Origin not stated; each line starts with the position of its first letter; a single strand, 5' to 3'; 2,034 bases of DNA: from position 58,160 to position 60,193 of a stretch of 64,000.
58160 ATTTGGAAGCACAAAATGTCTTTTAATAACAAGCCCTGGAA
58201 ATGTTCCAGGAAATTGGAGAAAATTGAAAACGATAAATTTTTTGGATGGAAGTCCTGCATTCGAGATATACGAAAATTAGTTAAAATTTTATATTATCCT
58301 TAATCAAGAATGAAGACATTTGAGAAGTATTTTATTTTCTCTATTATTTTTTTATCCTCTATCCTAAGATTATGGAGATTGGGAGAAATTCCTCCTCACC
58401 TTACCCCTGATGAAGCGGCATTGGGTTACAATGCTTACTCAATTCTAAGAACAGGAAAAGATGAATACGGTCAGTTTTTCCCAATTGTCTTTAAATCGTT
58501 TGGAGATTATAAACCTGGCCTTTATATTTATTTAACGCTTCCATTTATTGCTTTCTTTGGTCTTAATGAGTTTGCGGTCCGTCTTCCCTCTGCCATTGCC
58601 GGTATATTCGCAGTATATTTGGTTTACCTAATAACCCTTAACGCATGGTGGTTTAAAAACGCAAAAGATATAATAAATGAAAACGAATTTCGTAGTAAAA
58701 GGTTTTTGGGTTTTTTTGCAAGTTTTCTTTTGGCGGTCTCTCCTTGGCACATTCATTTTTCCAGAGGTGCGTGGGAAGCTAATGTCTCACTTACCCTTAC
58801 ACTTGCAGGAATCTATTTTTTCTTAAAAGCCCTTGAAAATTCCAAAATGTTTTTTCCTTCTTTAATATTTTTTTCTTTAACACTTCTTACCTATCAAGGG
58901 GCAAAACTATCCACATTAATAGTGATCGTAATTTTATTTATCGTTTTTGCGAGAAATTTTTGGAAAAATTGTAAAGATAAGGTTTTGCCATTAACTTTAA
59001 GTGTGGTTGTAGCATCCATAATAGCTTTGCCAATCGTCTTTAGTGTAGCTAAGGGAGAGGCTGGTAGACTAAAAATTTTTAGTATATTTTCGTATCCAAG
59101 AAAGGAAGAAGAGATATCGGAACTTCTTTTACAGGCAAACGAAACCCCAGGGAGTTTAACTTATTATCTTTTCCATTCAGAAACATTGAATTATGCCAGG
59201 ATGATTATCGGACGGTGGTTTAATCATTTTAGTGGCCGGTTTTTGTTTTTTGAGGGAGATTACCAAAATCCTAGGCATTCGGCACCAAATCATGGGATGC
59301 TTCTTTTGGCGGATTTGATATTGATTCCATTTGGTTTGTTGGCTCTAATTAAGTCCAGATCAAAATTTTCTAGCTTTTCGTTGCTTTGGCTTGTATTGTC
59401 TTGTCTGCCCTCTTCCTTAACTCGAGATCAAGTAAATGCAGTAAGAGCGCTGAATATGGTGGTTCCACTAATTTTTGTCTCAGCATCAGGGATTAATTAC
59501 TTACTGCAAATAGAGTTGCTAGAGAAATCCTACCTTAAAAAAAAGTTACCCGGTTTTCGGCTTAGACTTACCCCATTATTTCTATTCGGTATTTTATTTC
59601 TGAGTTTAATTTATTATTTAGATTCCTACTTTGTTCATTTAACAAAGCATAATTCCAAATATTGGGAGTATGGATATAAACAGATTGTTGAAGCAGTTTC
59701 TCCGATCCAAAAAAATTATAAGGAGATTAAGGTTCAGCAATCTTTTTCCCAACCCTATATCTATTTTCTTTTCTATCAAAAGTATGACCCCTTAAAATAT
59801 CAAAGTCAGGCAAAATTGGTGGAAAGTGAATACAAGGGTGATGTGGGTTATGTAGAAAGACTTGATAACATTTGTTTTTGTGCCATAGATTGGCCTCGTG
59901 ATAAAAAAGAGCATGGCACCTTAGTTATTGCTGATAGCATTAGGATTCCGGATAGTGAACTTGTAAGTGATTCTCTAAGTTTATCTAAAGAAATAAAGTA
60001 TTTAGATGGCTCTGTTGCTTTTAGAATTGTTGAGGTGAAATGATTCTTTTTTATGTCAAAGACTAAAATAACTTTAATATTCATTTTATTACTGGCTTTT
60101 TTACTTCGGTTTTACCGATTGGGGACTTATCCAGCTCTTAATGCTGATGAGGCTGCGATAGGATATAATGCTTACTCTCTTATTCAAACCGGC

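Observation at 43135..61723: Tandem array of ArnT/PMT_2-like paralogs sharing a novel conserved C-terminal extracytoplasmic domain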

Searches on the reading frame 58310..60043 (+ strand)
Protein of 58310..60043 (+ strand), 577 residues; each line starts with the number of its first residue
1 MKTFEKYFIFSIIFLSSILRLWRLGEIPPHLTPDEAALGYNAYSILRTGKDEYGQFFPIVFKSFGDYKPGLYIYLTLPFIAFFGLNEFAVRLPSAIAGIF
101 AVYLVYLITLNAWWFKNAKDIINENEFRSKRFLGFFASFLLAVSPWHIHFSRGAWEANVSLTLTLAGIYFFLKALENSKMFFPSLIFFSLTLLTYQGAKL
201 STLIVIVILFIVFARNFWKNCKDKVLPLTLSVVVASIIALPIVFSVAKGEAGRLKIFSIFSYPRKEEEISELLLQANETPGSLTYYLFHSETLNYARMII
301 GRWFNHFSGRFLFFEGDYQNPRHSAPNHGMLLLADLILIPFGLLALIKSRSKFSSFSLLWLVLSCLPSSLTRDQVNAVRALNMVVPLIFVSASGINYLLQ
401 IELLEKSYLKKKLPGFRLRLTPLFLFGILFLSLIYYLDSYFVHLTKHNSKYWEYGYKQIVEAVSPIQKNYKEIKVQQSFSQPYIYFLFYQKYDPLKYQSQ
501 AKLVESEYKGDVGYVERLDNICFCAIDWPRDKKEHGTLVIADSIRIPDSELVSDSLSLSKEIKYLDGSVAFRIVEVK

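Call 4: search_protein_families(library=pfam, proteins=[window:58310-60043:+], max_evalue=0.01)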
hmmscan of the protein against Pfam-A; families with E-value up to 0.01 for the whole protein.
window:58310-60043:+ (577 aa): 2 families
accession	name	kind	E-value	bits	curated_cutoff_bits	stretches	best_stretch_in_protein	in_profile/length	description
PF02366.24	PMT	-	3.5e-06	27.2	22.7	1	12-247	3-235/245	Dolichyl-phosphate-mannose-protein mannosyltransferase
PF13231.12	PMT_2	-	0.002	18.8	26.1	0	71-109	5-43/160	Dolichyl-phosphate-mannose-protein mannosyltransferase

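Call 10: find_homologous_proteins(query=window:58310-60043:+, max_evalue=0.00001)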
Query window:58310-60043:+ (577 aa): 3403 proteins with E <= 0.00001 among 8000 candidates; the best 120 are listed.
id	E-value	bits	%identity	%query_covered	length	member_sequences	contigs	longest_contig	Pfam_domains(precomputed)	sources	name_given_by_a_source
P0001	0.0e+0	1287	100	100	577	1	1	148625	PF02366.25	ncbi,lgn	-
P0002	9.8e-243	825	66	99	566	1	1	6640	PF13231.13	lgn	-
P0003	9.3e-236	802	64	99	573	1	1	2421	-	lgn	-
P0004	3.1e-229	781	63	100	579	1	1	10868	PF13231.13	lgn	-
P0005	1.4e-227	775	64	98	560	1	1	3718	-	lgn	-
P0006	9.2e-226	769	61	99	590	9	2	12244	-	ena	-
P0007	1.1e-225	769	62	96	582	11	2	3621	PF13231.13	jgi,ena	-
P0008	2.1e-225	768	61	98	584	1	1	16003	PF13231.13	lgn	-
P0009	8.8e-222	756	60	100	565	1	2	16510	PF13231.13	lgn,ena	-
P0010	2.3e-221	755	61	100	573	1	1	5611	-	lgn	-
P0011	2.5e-221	755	60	99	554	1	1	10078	PF13231.13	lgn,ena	-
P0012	6.5e-221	753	61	100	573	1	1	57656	-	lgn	-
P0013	7.9e-221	753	61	100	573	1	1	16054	-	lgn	-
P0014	2.8e-220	751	59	100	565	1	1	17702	-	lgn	-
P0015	4.0e-220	751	61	96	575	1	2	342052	PF13231.13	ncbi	-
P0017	1.4e-219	749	61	99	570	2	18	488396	PF13231.13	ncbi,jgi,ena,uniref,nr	ncbi:hypothetical protein A2715_04755 [Candidatus Woesebacteria bacterium RIFCSPHIGHO2_01_FULL_39_32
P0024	2.5e-218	745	60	99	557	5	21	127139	PF02366.25,PF13231.13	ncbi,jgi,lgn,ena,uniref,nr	ncbi:hypothetical protein A3D01_05050 [Candidatus Woesebacteria bacterium RIFCSPHIGHO2_02_FULL_39_13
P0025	4.5e-218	744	61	98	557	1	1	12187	PF02366.25,PF13231.13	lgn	-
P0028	2.2e-214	732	58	99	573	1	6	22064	PF02366.25,PF13231.13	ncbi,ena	-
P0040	7.0e-206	704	56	99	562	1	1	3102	PF02366.25,PF13231.13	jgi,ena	-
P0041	7.1e-206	704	58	99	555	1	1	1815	PF02366.25,PF13231.13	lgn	-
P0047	2.4e-203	695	57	99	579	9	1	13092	PF02366.25,PF13231.13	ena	-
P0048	3.0e-203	695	56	99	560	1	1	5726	PF02366.25,PF13231.13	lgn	-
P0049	1.3e-202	693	60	96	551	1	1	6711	PF02366.25,PF13231.13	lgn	-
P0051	8.0e-202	690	59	99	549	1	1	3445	PF02366.25,PF13231.13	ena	-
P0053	7.9e-201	687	57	98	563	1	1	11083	PF02366.25,PF13231.13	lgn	-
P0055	1.7e-200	686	56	98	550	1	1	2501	PF02366.25,PF13231.13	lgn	-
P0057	1.2e-199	683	58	100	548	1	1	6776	PF02366.25,PF13231.13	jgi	jgi:4-amino-4-deoxy-L-arabinose transferase-like glycosyltransferase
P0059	3.3e-199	682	57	100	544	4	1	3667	PF02366.25,PF13231.13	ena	-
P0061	1.9e-198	679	57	99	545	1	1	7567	PF02366.25,PF13231.13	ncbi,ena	ncbi:MAG: glycosyltransferase family 39 protein [Patescibacteria group bacterium]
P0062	2.1e-198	679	57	100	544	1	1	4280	PF02366.25,PF13231.13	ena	-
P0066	8.4e-198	677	57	99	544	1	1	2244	PF02366.25,PF13231.13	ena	-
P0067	1.0e-197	677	57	99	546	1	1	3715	PF02366.25,PF13231.13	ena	-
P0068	2.1e-197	676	57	99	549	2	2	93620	PF02366.25,PF13231.13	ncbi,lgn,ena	-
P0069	4.8e-197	674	58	99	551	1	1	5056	PF02366.25,PF13231.13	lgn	-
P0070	8.1e-197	674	56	99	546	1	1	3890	PF02366.25,PF13231.13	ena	-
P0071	1.4e-196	673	57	100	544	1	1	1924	PF02366.25,PF13231.13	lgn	-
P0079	1.3e-195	670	59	96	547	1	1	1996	PF02366.25,PF13231.13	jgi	jgi:4-amino-4-deoxy-L-arabinose transferase-like glycosyltransferase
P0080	3.9e-195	668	57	98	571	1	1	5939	PF02366.25,PF13231.13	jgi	-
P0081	7.0e-195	667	57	97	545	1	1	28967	PF02366.25,PF13231.13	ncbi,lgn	ncbi:MAG: ArnT family glycosyltransferase [Patescibacteria group bacterium]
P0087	3.9e-194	665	58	99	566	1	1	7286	PF02366.25,PF13231.13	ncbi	-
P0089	5.5e-194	664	57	99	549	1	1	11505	PF02366.25,PF13231.13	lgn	-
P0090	6.9e-194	664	57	99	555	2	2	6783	PF02366.25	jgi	-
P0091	7.1e-194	664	56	99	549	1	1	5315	PF02366.25,PF13231.13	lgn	-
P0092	8.8e-194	664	56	99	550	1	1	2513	PF02366.25,PF13231.13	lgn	-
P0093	9.5e-194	664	56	96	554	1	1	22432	PF02366.25,PF13231.13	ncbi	-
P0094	1.0e-193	663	56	99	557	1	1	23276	PF02366.25,PF13231.13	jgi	-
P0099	3.1e-193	662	56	99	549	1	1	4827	PF02366.25,PF13231.13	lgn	-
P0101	4.8e-193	661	56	99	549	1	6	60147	PF02366.25,PF13231.13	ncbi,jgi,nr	ncbi:glycosyltransferase family 39 protein [Patescibacteria group bacterium]|nr:glycosyltransferase 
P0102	5.5e-193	661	56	99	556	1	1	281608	PF02366.25,PF13231.13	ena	-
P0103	5.5e-193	661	56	99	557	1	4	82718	PF02366.25,PF13231.13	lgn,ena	-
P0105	1.4e-192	660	58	97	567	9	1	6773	PF02366.25,PF13231.13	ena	-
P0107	2.8e-192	659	56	99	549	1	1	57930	PF02366.25,PF13231.13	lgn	-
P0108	3.1e-192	659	58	97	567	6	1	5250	PF02366.25,PF13231.13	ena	-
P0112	8.7e-192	657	56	99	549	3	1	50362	PF02366.25,PF13231.13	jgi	-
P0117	1.8e-191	656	55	100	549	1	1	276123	PF02366.25,PF13231.13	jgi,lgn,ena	-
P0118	2.6e-191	655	56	98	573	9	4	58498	PF02366.25,PF13231.13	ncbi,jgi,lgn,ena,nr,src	ncbi:hypothetical protein A3A50_02255 [Candidatus Woesebacteria bacterium RIFCSPLOWO2_01_FULL_38_20]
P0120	3.1e-191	655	56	98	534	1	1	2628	PF02366.25,PF13231.13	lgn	-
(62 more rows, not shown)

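Call 23: predict_structure(alignment_id=A2)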
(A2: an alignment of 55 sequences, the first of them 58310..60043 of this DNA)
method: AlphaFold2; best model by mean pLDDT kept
length: 577 residues; sequences in the alignment: 55
mean_pLDDT: 91.4   pTM: 0.92
mean pLDDT of the five models: 91.4, 90.3, 90.3, 88.1, 88.0
residues with pLDDT >= 90: 413; 70-90: 138; 50-70: 26; < 50: 0
segments of 3 or more residues with pLDDT < 50: none
pLDDT, mean of each block of 10 residues (from residue 1): 89 98 94 94 97 92 82 96 98 98 97 67 80 96 97 91 98 95 97 89 96 94 92 95 84 74 86 88 87 91 96 95 94 97 96 96 95 91 98 95 73 67 91 97 89 92 97 92 95 96 79 88 95 94 94 91 93 96
secondary structure, 60 per line:
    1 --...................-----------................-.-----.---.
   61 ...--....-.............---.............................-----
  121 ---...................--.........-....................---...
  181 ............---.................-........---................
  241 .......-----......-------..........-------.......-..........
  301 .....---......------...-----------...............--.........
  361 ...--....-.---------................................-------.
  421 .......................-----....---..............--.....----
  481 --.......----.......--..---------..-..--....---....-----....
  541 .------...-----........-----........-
elements in order: H3-21 H33-48 E60-63 E66-69 H71-83 H87-115 H124-142 H145-153 H155-174 H178-192 H196-212 H214-221 H225-247 H253-257 H266-275 H283-289 H291-305 H309-314 H335-349 H352-363 H366-369 H381-412 H420-443 H449-452 H456-469 E472-476 H483-489 H494-500 E521-524 H528-531 E537-541 E556-563 E569-576

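Call 27: fold_search(model_id=the predicted structure, library=pdb)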
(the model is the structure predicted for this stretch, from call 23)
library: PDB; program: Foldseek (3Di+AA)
matches with E <= 10: 450; with E <= 0.001: 19
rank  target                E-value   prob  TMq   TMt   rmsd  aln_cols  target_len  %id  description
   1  5ezm                  3.0e-08  1.00  0.51  0.54  11.0       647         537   14  Crystal Structure of ArnT from Cupriavidus metallidurans in the apo state (released 2016-02-17)
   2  5f15                  3.1e-08  1.00  0.51  0.54  12.0       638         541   12  Crystal Structure of ArnT from Cupriavidus metallidurans bound to Undecaprenyl phosphate (released 2016-02-17)
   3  6s7o_A                2.8e-07  1.00  0.44  0.40  13.4       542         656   14  Cryo-EM structure of human oligosaccharyltransferase complex OST-A (released 2019-12-18)
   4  8pn9_A                5.2e-07  1.00  0.47  0.43  13.7       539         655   15  Structure of human oligosaccharyltransferase OST-A complex bound to NGI-1 (released 2024-05-08)
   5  3wak                  2.4e-06  1.00  0.44  0.31  13.9       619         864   13  Crystal structure of the Archaeoglobus fulgidus oligosaccharyltransferase (O29867_ARCFU) in the apo form (released 2013-10-30)
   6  8age_A                5.8e-06  1.00  0.44  0.40  12.0       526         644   13  Structure of yeast oligosaccharylransferase complex with acceptor peptide bound (released 2022-12-07)
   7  5gmy_A                7.8e-06  1.00  0.48  0.34  12.9       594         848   14  Crystal structure of the Archaeoglobus fulgidus oligosaccharyltransferase (O29867_ARCFU) tethered with an acceptor pep (released 2017-02-01)
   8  6s7t_A                2.0e-05  1.00  0.45  0.38  12.8       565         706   11  Cryo-EM structure of human oligosaccharyltransferase complex OST-B (released 2019-12-18)
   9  6c26_A                2.0e-05  1.00  0.44  0.41  15.7       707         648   12  The Cryo-EM structure of a eukaryotic oligosaccharyl transferase complex (released 2018-01-31)
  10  3waj                  4.0e-05  1.00  0.42  0.32  13.1       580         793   12  Crystal structure of the Archaeoglobus fulgidus oligosaccharyltransferase (O29867_ARCFU) complex with Zn and sulfate (released 2013-10-30)
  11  9s6t_A                5.9e-05  1.00  0.49  0.58   9.8       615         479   10  Ternary cryo-EM structure of chicken ALG12 with Dol25-PP-GlcNAc2Man7, Dol25-P-Man, and Fab (released 2026-03-18)
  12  9i5k_A                6.5e-05  1.00  0.42  0.49  13.0       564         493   13  Structure of the Chaetomium thermophilum Pmt4 homodimer (C2 symmetry) (released 2025-12-24)
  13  9s6s_A                6.7e-05  1.00  0.45  0.48  10.6       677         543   11  Ternary cryo-EM structure of human ALG9 with Dol25-PP-GlcNAc2Man6, Dol25-P-Man and Fab (released 2026-03-18)
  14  9s6u_A                8.4e-05  1.00  0.47  0.49  10.8       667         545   11  Ternary cryo-EM structure of human ALG9 with Dol25-PP-GlcNAc2Man8, Dol25-P-Man and Fab (released 2026-03-18)
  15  7zli_A                1.5e-04  1.00  0.45  0.41  13.2       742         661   11  Cryo-EM structure of C-mannosyltransferase CeDPY19, in complex with Dol25-P-Man and bound to CMT2-Fab and anti-Fab nan (released 2023-01-11)
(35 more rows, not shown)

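Call 30: find_encoding_contigs(protein=P0001, flank=10000, max_places=3)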
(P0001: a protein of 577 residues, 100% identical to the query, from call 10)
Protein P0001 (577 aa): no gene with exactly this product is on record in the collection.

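Call 38: search_protein_families(library=ncbifam, proteins=[window:58310-60043:+], max_evalue=0.01)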
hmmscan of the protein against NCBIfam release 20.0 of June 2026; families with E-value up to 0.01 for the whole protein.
window:58310-60043:+ (577 aa): 2 families
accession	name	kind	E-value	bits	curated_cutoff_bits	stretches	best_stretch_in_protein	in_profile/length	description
TIGR03663.1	TIGR03663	subfamily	4.4e-13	49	126.25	2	8-214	3-182/435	flippase activity-associated protein Agl23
TIGR03416.1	ABC_choXWV_perm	equivalog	0.0052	16.3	363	0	168-248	36-115/267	choline ABC transporter permease subunit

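Call 42: find_encoding_contigs(protein=P0017, flank=10000, max_places=2)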
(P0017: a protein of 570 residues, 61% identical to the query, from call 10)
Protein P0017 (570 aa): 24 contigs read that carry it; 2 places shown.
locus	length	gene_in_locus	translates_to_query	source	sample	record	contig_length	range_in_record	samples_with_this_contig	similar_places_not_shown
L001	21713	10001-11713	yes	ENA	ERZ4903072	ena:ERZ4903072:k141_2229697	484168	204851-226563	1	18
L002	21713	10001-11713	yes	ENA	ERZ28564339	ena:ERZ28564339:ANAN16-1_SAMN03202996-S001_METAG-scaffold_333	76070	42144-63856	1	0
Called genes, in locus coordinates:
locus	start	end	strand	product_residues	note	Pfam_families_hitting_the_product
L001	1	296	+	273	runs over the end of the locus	PF00535:Glycos_transf_2, PF10111:Glyco_tranf_2_2, PF13641:Glyco_tranf_2_3, PF13632:Glyco_trans_2_3 (weak)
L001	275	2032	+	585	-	PF13231:PMT_2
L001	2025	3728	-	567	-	PF13231:PMT_2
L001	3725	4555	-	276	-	-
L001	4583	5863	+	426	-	-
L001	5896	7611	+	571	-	PF13231:PMT_2 (faint)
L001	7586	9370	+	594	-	-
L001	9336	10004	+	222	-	PF02834:LigT_PEase (faint), PF13563:2_5_RNA_ligase2 (weak), PF06299:DUF1045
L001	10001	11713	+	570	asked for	PF13231:PMT_2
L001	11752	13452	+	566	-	PF02366:PMT (weak), PF13231:PMT_2 (weak)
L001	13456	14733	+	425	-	PF00070:Pyr_redox (faint), PF00890:FAD_binding_2 (weak), PF01266:DAO, PF01593:Amino_oxidase, PF07992:Pyr_redox_2 (weak), PF12831:FAD_oxidored (weak), PF13450:NAD_binding_8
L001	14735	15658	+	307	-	PF00535:Glycos_transf_2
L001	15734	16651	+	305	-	PF02558:ApbA, PF08546:ApbA_C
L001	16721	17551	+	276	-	PF00389:2-Hacid_dh, PF02826:2-Hacid_dh_C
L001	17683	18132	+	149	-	PF13302:Acetyltransf_3, PF00583:Acetyltransf_1, PF13673:Acetyltransf_10 (weak), PF13508:Acetyltransf_7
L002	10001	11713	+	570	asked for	PF13231:PMT_2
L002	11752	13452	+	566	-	PF02366:PMT (weak), PF13231:PMT_2 (weak)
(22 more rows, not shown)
